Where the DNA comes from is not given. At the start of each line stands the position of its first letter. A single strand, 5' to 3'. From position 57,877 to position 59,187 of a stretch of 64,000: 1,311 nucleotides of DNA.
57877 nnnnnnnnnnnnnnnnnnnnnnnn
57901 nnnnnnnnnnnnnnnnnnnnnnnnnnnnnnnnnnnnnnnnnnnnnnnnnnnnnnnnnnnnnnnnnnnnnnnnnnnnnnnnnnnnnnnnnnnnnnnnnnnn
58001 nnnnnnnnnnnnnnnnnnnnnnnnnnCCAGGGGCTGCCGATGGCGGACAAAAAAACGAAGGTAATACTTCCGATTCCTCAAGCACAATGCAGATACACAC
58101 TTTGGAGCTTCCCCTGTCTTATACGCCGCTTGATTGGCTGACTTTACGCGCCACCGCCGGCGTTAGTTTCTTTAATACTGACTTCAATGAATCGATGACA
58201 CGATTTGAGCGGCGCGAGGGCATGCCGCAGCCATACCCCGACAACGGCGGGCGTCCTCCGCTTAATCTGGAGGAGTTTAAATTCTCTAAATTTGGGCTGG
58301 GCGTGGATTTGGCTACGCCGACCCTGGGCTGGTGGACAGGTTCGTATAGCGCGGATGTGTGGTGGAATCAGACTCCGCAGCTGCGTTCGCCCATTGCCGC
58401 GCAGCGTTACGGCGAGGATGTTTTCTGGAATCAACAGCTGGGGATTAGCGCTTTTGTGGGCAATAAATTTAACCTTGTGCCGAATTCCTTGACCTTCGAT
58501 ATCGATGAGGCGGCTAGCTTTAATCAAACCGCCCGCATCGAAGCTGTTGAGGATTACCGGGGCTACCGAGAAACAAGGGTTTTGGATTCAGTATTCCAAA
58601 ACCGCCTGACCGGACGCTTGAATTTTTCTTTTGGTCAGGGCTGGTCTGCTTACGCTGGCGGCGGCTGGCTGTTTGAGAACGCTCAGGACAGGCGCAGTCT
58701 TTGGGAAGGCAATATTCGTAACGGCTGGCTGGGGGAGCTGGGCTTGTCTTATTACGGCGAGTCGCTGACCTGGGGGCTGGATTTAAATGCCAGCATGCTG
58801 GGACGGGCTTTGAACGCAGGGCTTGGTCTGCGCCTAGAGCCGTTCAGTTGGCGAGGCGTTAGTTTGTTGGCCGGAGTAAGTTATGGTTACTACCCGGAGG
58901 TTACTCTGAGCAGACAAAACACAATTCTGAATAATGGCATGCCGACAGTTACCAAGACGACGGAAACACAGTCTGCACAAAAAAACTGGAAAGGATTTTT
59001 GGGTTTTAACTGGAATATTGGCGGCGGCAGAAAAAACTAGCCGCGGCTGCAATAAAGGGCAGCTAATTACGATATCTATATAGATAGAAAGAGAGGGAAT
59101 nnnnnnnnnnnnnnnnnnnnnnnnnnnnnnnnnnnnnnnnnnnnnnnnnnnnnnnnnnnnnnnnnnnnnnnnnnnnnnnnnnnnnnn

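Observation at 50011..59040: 3009-aa protein with an OMP-like C-terminal barrel but no N-terminal Sec signal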

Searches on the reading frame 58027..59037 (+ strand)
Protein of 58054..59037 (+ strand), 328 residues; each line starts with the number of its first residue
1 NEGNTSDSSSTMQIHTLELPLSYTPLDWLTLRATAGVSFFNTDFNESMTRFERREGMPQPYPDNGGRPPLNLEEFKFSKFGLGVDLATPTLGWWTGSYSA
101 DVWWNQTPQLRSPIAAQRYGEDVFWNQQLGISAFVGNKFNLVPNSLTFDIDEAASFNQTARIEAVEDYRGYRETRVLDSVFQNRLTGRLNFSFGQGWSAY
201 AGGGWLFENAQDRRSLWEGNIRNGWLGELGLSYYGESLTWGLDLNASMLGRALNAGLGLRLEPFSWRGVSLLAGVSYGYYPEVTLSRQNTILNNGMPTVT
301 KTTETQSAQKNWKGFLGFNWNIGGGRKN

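Call 16: search_solved_structures(query=window:58054-59037:+, max_evalue=10)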
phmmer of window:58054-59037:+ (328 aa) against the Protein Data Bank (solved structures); distinct sequences matched with E-value up to 10: 0.

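Call 17: search_protein_families(library=pfam, proteins=[window:58054-59037:+], max_evalue=10)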
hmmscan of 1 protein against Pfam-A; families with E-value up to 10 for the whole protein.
window:58054-59037:+ (328 aa): 0 families

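Call 20: search_protein_representatives(protein=window:58054-59037:+)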
Query: 328 residues. Proteins with E-value up to 0.001 (for the whole library): 3; up to 1e-10: 3; up to 1e-30: 3. The best 3 are listed.
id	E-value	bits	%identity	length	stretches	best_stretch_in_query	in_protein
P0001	2.4e-220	747.1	100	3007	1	1-328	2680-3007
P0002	2.5e-46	174.8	38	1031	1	8-319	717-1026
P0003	4.7e-35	137.7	37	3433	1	9-313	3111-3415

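Call 23: find_encoding_contigs(protein=P0003, flank=10000, max_places=4)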
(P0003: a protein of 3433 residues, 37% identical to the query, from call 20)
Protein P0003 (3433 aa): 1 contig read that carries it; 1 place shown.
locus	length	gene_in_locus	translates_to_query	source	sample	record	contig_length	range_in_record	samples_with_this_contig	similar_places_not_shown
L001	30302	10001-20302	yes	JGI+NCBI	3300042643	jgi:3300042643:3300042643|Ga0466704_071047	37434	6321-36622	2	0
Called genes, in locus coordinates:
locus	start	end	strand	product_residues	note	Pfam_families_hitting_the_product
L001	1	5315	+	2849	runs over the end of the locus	-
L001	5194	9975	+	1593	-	PF01270:Glyco_hydro_8 (weak)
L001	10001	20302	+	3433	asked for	-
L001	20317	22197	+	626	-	-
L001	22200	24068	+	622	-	-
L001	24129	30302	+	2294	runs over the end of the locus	PF01060:TTR-52 (faint), PF13620:CarboxypepD_reg (weak), PF22902:NOMO1-like_9th (faint), PF22904:NOMO1-like_2nd (faint), PF13620:CarboxypepD_reg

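Call 24: find_encoding_contigs(protein=P0002, flank=10000, max_places=4)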
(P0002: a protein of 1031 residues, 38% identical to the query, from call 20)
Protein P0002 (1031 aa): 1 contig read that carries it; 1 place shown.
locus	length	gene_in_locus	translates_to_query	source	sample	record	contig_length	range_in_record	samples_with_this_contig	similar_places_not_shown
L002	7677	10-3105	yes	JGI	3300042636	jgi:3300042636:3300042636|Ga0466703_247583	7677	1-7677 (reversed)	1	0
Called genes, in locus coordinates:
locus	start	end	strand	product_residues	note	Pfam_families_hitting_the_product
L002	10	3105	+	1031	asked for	-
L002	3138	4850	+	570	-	-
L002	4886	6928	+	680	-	PF22352:K319L-like_PKD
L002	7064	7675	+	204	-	?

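Call 26: predict_structure(protein=window:58054-59037:+)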
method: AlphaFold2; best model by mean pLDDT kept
length: 328 residues; sequences in the alignment: 1
mean_pLDDT: 29.3   pTM: 0.15
mean pLDDT of the five models: 29.3, 28.1, 27.9, 26.3, 24.5
residues with pLDDT >= 90: 0; 70-90: 0; 50-70: 1; < 50: 327
segments of 3 or more residues with pLDDT < 50: 1-5, 7-328
pLDDT, mean of each block of 10 residues (from residue 1): 40 33 32 26 27 31 36 27 24 24 24 24 26 22 23 28 30 30 28 26 26 34 34 30 37 35 29 25 28 31 31 30 35
secondary structure, 60 per line:
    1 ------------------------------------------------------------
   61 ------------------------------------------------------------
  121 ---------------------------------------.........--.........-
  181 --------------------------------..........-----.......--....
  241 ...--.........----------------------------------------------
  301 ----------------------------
elements in order: E160-168 E171-179 H213-222 E228-234 E237-243 H246-254

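Call 29: find_homologous_proteins(query=A1, max_evalue=0.01)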
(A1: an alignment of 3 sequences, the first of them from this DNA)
Query A1 (3 sequences): 7547 candidates shared short words with the query, none scored E <= 0.01.

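Call 30: find_related_loci(query=A1, collection=metagenome_contigs, flank=3000)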
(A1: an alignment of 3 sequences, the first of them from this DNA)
Query A1 (337 aa) in metagenome_contigs; peptide patterns used: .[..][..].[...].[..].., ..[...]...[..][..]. (x = any residue, [..] = any of these).
140 stretches matched a pattern, but none encodes a relative of the query by tblastn (E <= 1e-3).

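Call 38: predict_structure(alignment_id=A1)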
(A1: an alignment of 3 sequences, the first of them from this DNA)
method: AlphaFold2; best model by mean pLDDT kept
length: 337 residues; sequences in the alignment: 3
mean_pLDDT: 68.2   pTM: 0.54
mean pLDDT of the five models: 68.2, 66.9, 64.3, 57.9, 50.7
residues with pLDDT >= 90: 47; 70-90: 141; 50-70: 67; < 50: 82
segments of 3 or more residues with pLDDT < 50: 1-20, 51-84, 174-182, 222-227, 301-306, 332-337
pLDDT, mean of each block of 10 residues (from residue 1): 28 35 69 89 73 38 29 34 60 84 86 76 55 77 87 79 81 48 59 85 85 81 50 89 86 88 90 77 87 59 50 73 82 42
secondary structure, 60 per line:
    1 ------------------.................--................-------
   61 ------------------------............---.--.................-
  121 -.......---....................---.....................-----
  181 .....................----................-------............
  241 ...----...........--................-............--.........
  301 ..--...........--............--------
elements in order: E19-35 E38-53 E85-96 E103-119 H122-128 E132-151 E155-175 E181-201 E206-221 E229-243 E248-258 E261-273 E278-289 E292-302 E305-315 E318-329

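Call 47: fold_search(model_id=the predicted structure, library=pdb)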
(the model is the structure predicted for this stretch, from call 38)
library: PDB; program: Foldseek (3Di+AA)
matches with E <= 10: 746; with E <= 0.001: 15
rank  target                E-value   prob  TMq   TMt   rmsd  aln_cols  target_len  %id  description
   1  9a31_MODEL_1_A        1.1e-04  1.00  0.41  0.21  11.6       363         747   11  Model of E. coli fhuA by in-cell photo-crosslinking MS and deep learning (released 2023-02-24)
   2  3qlb_A                2.0e-04  1.00  0.40  0.23  13.3       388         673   11  Enantiopyochelin outer membrane TonB-dependent transporter from Pseudomonas fluorescens bound to the ferri-enantiopyoc (released 2011-12-07)
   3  5nc3                  2.1e-04  1.00  0.43  0.25  10.0       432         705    9  Crystal structure of the ferric enterobactin receptor (PfeA) from Pseudomonas aeruginosa in complex with the tris-catech (released 2018-03-21)
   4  2r4l_B                3.4e-04  1.00  0.33  0.29  11.8       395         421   12  Crystal structure of the long-chain fatty acid transporter FadL mutant P34A (released 2008-09-16)
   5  2r4o_A                4.1e-04  1.00  0.36  0.30  11.2       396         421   11  Crystal structure of the long-chain fatty acid transporter FadL mutant delta NPA (released 2008-09-16)
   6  2r4p_A                4.3e-04  1.00  0.37  0.31  10.7       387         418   10  Crystal structure of the long-chain fatty acid transporter FadL mutant G212E (released 2008-09-16)
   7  5fr8_A                5.5e-04  1.00  0.50  0.27   8.8       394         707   11  Crystal structure of the siderophore receptor PirA from Acinetobacter baumannii (released 2016-05-11)
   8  6z9n_B                6.0e-04  1.00  0.47  0.28  10.9       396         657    8  Copper transporter OprC (released 2021-06-30)
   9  9a30_MODEL_1_A        6.0e-04  1.00  0.32  0.22  16.2       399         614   12  Model of E. coli btuB by in-cell photo-crosslinking MS and deep learning (released 2023-02-24)
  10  6z9y_D                8.5e-04  1.00  0.52  0.30   7.2       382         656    8  Copper transporter OprC (released 2021-06-30)
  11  6z9y_A                8.9e-04  1.00  0.53  0.31   7.0       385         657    8  Copper transporter OprC (released 2021-06-30)
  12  6z9n_D                8.9e-04  1.00  0.50  0.29   7.6       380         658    9  Copper transporter OprC (released 2021-06-30)
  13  3dwn_A                8.9e-04  1.00  0.36  0.31  14.7       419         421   11  Crystal structure of the long-chain fatty acid transporter FadL mutant A77E/S100R (released 2008-12-16)
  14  6slj_A                8.9e-04  1.00  0.38  0.18  14.0       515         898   10  Structure of the RagAB peptide transporter (released 2020-05-20)
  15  6r1f                  9.3e-04  1.00  0.45  0.25   7.7       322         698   12  Crystal structure of the ferric enterobactin receptor mutant R480A from Pseudomonas aeruginosa (PfeA) in complex with en (released 2019-04-10)
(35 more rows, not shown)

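Call 49: search_protein_families(library=pfam, proteins=[P0003, L001:5302-9972:+, L001:20317-22194:+, L001:22200-24065:+, L002:3138-4847:+, L002:4886-6925:+], max_evalue=1)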
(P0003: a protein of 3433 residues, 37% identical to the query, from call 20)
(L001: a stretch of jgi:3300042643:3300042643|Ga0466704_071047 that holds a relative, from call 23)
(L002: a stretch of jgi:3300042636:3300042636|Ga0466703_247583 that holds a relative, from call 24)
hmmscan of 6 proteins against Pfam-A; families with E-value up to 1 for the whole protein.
P0003 (3433 aa): 1 family
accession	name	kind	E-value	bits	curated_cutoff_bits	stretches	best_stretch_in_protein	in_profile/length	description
PF17318.7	DUF5361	-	0.16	12.3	26.8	1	1594-1611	17-34/36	Family of unknown function (DUF5361)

L001:5302-9972:+ (1557 aa): 1 family
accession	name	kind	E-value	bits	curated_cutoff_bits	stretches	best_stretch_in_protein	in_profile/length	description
PF01270.23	Glyco_hydro_8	-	2.8e-06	27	24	1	211-461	104-333/341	Glycosyl hydrolases family 8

L001:20317-22194:+ (626 aa): 0 families

L001:22200-24065:+ (622 aa): 0 families

L002:3138-4847:+ (570 aa): 0 families

L002:4886-6925:+ (680 aa): 5 families
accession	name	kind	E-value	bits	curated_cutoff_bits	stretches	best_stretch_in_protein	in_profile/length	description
PF22352.2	K319L-like_PKD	-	3e-21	75.7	27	1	71-154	1-84/84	K319L-like, PKD domain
PF03864.22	Phage_cap_E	-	6.6e-05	22.6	22.9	1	615-673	214-273/329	Phage major capsid protein E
PF18911.6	PKD_4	-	0.037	14.5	27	1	81-148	17-78/85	PKD domain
PF25650.1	crAss_AuxCP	-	0.054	13.1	27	1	465-518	86-140/329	Bacteriophage crAss001 auxiliary capsid protein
PF16389.11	DUF4998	-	0.14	12.1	29.1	1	116-147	70-101/199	Domain of unknown function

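Call 62: search_solved_structures(query=L001:5752-6900:+, max_evalue=10, show_alignments=2)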
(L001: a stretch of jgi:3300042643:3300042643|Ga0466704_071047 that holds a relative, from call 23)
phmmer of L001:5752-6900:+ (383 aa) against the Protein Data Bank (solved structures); distinct sequences matched with E-value up to 10: 0.

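Call 64: find_homologous_proteins(query=L001:5752-6900:+, max_evalue=10)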
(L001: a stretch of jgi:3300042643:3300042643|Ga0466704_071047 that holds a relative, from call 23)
Query L001:5752-6900:+: 8000 candidates shared short words with the query, none scored E <= 10.
